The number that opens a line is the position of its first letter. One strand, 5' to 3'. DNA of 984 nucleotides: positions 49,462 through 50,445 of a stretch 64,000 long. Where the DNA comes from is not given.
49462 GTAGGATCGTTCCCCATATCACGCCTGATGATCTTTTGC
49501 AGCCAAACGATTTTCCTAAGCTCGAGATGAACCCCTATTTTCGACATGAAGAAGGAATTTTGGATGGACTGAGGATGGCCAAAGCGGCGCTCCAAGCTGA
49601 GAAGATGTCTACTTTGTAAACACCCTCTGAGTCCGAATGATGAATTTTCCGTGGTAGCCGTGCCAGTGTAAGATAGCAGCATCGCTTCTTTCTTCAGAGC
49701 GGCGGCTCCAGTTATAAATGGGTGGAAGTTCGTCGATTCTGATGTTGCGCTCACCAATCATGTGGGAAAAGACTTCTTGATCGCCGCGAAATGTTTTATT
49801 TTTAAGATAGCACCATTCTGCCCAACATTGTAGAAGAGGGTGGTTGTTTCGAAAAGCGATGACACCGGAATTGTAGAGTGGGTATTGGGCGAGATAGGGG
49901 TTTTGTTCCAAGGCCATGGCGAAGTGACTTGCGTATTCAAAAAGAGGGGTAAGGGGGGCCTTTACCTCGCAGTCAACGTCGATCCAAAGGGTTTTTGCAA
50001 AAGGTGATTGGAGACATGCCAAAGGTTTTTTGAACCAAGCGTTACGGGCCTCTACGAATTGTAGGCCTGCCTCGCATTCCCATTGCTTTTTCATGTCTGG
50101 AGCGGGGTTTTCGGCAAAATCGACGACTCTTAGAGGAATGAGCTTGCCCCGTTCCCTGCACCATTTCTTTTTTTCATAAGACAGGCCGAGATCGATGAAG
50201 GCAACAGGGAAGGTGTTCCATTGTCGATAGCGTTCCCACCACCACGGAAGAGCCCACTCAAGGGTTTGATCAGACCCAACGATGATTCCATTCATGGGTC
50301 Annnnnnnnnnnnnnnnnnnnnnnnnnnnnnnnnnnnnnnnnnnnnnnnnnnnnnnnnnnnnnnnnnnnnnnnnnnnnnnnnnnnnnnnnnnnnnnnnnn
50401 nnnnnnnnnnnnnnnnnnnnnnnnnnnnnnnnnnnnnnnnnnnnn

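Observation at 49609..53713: Four-gene candidate surface-decoration cluster: GT8-like, LtaS-fold transferase-LRR and PEAMT-like genes in an operon, with a divergent GT8-like paralogue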

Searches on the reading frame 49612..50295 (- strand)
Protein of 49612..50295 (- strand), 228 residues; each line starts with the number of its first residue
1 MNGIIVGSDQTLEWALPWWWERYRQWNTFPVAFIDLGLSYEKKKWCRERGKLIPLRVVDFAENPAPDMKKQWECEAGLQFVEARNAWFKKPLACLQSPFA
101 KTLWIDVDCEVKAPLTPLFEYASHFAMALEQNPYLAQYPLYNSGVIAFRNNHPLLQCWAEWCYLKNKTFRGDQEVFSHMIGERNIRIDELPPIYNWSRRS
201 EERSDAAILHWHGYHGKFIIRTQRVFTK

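Call 3: search_protein_families(library=pfam, proteins=[window:49612-50295:-], max_evalue=0.1)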
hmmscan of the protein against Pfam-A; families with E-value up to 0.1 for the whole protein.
window:49612-50295:- (228 aa): 2 families
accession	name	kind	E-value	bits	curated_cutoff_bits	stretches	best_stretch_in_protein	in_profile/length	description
PF03407.22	Nucleotid_trans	-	0.062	13.7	22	1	87-191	78-168/208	Nucleotide-diphospho-sugar transferase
PF19162.5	DUF5844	-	0.075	13.9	25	0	145-162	86-103/109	Family of unknown function (DUF5844)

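Call 4: search_protein_families(library=ncbifam, proteins=[window:49612-50295:-], max_evalue=0.1)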
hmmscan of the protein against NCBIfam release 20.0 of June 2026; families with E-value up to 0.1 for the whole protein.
window:49612-50295:- (228 aa): 0 families

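Call 21: find_homologous_proteins(query=window:49612-50295:-, max_evalue=0.001)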
Query window:49612-50295:- (228 aa): 628 proteins with E <= 0.001 among 1049 candidates; the best 120 are listed.
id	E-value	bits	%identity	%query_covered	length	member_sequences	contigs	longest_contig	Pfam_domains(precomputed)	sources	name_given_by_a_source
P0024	9.7e-110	384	100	71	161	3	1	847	-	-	-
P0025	1.1e-106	374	69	97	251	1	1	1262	-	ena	-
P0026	1.1e-102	361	68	98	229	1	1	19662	-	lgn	-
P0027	2.3e-96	340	64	97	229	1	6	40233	-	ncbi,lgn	-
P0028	1.6e-95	337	64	97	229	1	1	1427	-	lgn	-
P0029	5.0e-95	336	63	98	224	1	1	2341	-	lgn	-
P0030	8.7e-93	328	62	98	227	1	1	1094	-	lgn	-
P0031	1.5e-92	328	62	97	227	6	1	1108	-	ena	-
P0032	2.5e-92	327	61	98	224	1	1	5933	-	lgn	-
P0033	9.7e-92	325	61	99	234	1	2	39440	-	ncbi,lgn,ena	-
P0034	1.0e-90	322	62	97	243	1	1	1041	-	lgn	-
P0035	3.1e-89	317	59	98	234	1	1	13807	-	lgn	-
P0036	5.4e-88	313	58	98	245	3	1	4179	-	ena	-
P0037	6.9e-88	312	62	97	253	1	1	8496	-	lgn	-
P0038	3.8e-87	310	58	98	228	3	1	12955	-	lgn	-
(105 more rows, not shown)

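Call 22: search_solved_structures(query=window:49612-50295:-, max_evalue=10, show_alignments=2)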
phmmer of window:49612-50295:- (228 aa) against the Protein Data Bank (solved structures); distinct sequences matched with E-value up to 10: 1.
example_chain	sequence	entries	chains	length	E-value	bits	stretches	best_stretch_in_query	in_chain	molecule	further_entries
1hkf_A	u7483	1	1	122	0.47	13.1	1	34-60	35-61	NK CELL ACTIVATING RECEPTOR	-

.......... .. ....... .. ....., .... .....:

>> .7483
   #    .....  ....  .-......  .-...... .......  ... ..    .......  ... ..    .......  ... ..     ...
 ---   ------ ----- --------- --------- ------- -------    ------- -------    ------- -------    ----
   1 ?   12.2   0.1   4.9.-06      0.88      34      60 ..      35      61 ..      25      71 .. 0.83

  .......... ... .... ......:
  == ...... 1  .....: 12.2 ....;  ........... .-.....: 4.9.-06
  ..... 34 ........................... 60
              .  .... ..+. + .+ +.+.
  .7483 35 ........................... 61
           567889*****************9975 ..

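Call 25: search_solved_structures(query=A1, max_evalue=10, show_alignments=3)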
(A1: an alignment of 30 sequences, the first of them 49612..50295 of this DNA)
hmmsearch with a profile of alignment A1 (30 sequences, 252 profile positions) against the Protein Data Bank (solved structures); distinct sequences matched with E-value up to 10: 20.
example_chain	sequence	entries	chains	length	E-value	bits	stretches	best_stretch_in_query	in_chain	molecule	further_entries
3usq_A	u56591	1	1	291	0.0037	19.8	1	115-220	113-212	Glycogenin-1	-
1zcv_A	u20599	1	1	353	0.0045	19.5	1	115-220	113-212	Glycogenin-1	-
3rmv_A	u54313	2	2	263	0.0049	19.4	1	115-220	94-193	Glycogenin-1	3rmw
1zcy_A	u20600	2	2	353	0.0049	19.4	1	115-220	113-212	Glycogenin-1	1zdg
3t7m_A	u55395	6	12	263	0.005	19.4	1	115-220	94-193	Glycogenin-1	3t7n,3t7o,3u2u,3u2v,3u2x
3q4s_A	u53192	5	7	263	0.0055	19.3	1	115-220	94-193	Glycogenin-1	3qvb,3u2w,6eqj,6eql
3u2t_A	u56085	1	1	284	0.0059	19.2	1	115-220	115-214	Glycogenin-1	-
3v90_A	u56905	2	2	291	0.0061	19.1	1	115-220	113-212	Glycogenin-1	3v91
1zct_A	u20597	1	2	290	0.0062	19.1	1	115-220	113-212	Glycogenin-1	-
3v8y_A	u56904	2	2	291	0.0062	19.1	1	115-220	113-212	Glycogenin-1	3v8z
3usr_A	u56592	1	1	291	0.0068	19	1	115-220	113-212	Glycogenin-1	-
1ll2_A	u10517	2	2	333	0.008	18.7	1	115-220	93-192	GLYCOGENIN-1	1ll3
1ll0_A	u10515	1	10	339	0.0083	18.7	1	115-220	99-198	GLYCOGENIN-1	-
7zbn_E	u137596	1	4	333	0.0083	18.7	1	115-220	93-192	Isoform GN-1 of Glycogenin-1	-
7q0b_E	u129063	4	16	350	0.0087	18.6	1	115-220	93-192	Glycogenin-1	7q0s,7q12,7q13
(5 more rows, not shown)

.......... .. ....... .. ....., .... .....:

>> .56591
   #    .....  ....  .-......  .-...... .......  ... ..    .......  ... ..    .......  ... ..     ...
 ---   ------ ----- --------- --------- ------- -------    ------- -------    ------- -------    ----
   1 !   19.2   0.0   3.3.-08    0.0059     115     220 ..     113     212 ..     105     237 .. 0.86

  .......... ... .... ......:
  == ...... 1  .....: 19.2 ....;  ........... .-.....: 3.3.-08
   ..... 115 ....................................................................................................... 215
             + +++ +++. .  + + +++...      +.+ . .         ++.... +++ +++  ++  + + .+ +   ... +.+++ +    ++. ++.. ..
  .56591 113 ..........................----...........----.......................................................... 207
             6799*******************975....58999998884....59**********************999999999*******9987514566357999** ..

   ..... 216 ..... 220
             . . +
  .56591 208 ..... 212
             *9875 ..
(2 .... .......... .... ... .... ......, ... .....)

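Call 26: search_protein_families(library=pfam, alignment_id=A1, max_evalue=1)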
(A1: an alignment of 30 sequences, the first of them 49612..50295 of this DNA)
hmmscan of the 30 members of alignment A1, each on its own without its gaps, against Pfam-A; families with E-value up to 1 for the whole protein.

A. member 1, window:49612-50295:- (228 aa): 2 families
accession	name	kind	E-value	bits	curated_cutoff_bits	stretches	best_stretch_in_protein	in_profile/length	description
PF03407.22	Nucleotid_trans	-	0.062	13.7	22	1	87-191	78-168/208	Nucleotide-diphospho-sugar transferase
PF19162.5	DUF5844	-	0.075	13.9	25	1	145-162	86-103/109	Family of unknown function (DUF5844)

B. families by the number of members that match (of 30 scanned): 11 families
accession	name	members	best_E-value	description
PF01501.26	Glyco_transf_8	5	0.00056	Glycosyl transferase family 8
PF12638.12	Staygreen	1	0.018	Staygreen protein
PF01555.25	N6_N4_Mtase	1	0.021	DNA methylase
PF03407.22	Nucleotid_trans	1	0.062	Nucleotide-diphospho-sugar transferase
PF22987.3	Tudor_KDM3B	1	0.07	Lysine-specific demethylase 3B, tudor domain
PF19162.5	DUF5844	1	0.075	Family of unknown function (DUF5844)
PF13519.12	VWA_2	1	0.12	von Willebrand factor type A domain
PF13704.12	Glyco_tranf_2_4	1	0.13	Glycosyl transferase family 2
PF17081.10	SOP4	1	0.14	Suppressor of PMA 1-7 protein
PF11051.14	Mannosyl_trans3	1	0.2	Mannosyltransferase putative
PF06016.17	Reovirus_L2_8th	1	0.24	Reovirus core-spike protein lambda-2 (L2), C-terminal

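Call 35: predict_structure(alignment_id=A1)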
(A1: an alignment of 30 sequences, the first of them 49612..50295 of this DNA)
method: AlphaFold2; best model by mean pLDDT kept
length: 228 residues; sequences in the alignment: 30
mean_pLDDT: 94.9   pTM: 0.92
mean pLDDT of the five models: 94.9, 93.9, 93.7, 93.5, 92.9
residues with pLDDT >= 90: 201; 70-90: 25; 50-70: 2; < 50: 0
segments of 3 or more residues with pLDDT < 50: none
pLDDT, mean of each block of 10 residues (from residue 1): 97 96 98 97 98 95 93 86 91 98 98 98 97 81 98 98 96 97 97 96 96 91 89
secondary structure, 60 per line:
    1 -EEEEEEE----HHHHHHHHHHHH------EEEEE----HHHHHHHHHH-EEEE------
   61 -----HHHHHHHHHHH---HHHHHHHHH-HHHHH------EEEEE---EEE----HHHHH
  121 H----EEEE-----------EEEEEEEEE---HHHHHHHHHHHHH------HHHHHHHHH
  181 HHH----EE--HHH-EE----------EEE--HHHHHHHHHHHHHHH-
elements in order: E2-8 H13-24 E31-35 H40-49 E51-54 H66-76 H80-88 H90-94 E101-105 E109-111 H116-121 E126-129 E141-149 H153-165 H172-183 E208-210 H213-227

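Call 39: fold_search(model_id=the predicted structure, library=pdb)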
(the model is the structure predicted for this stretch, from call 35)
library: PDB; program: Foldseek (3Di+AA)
matches with E <= 10: 1214; with E <= 0.001: 178
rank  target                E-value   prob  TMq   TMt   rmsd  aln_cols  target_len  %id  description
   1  3u2t                  7.0e-12  1.00  0.70  0.63   7.0       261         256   14  Crystal Structure of Human Glycogenin-1 (GYG1) complexed with manganese (released 2011-11-02)
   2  3qvb                  7.9e-12  1.00  0.71  0.65   6.9       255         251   15  Crystal Structure of Human Glycogenin-1 (GYG1) complexed with manganese and UDP (released 2011-03-23)
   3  3q4s                  1.8e-11  1.00  0.71  0.65   7.0       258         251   14  Crystal Structure of Human Glycogenin-1 (GYG1), apo form (released 2011-02-09)
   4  6eqj                  1.9e-11  1.00  0.71  0.67   6.9       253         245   15  Crystal Structure of Human Glycogenin-1 (GYG1) Tyr195pIPhe mutant, apo form (released 2017-12-20)
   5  4ueg_B                2.2e-11  1.00  0.65  0.60   6.7       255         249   13  Crystal structure of human glycogenin-2 catalytic domain (released 2014-12-24)
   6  6eql_B                3.0e-11  1.00  0.68  0.69   6.9       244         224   15  Crystal Structure of Human Glycogenin-1 (GYG1) Tyr195pIPhe mutant complexed with manganese and UDP (released 2017-12-20)
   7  3v91                  4.1e-11  1.00  0.69  0.62   6.3       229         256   16  Structure of T82M glycogenin mutant truncated at residue 270 complexed with UDP-glucose (released 2012-01-25)
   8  1ll0_J                4.1e-11  1.00  0.71  0.65   6.5       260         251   16  Crystal Structure of Rabbit Muscle Glycogenin (released 2002-05-15)
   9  1zcv                  4.1e-11  1.00  0.70  0.62   6.6       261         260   16  apo form of a mutant of glycogenin in which Asp159 is replaced by Asn (released 2005-04-26)
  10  3usr                  4.4e-11  1.00  0.67  0.59   6.1       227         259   16  Structure of Y194F glycogenin mutant truncated at residue 270 (released 2011-12-14)
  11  1zdf                  4.4e-11  1.00  0.70  0.63   6.9       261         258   15  Ser162 mutant of glycogenin complexed with UDP-glucose and manganese (released 2005-04-26)
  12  4ueg_A                4.4e-11  1.00  0.70  0.66   6.9       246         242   17  Crystal structure of human glycogenin-2 catalytic domain (released 2014-12-24)
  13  3v90                  5.3e-11  1.00  0.72  0.64   6.6       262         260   16  Structure of T82M glycogenin mutant truncated at residue 270 (released 2012-01-25)
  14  3v8y                  5.3e-11  1.00  0.68  0.61   6.4       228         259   16  Structure of apo-glycogenin truncated at residue 270 (released 2012-01-25)
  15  1ll0_G                6.4e-11  1.00  0.71  0.63   6.4       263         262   16  Crystal Structure of Rabbit Muscle Glycogenin (released 2002-05-15)
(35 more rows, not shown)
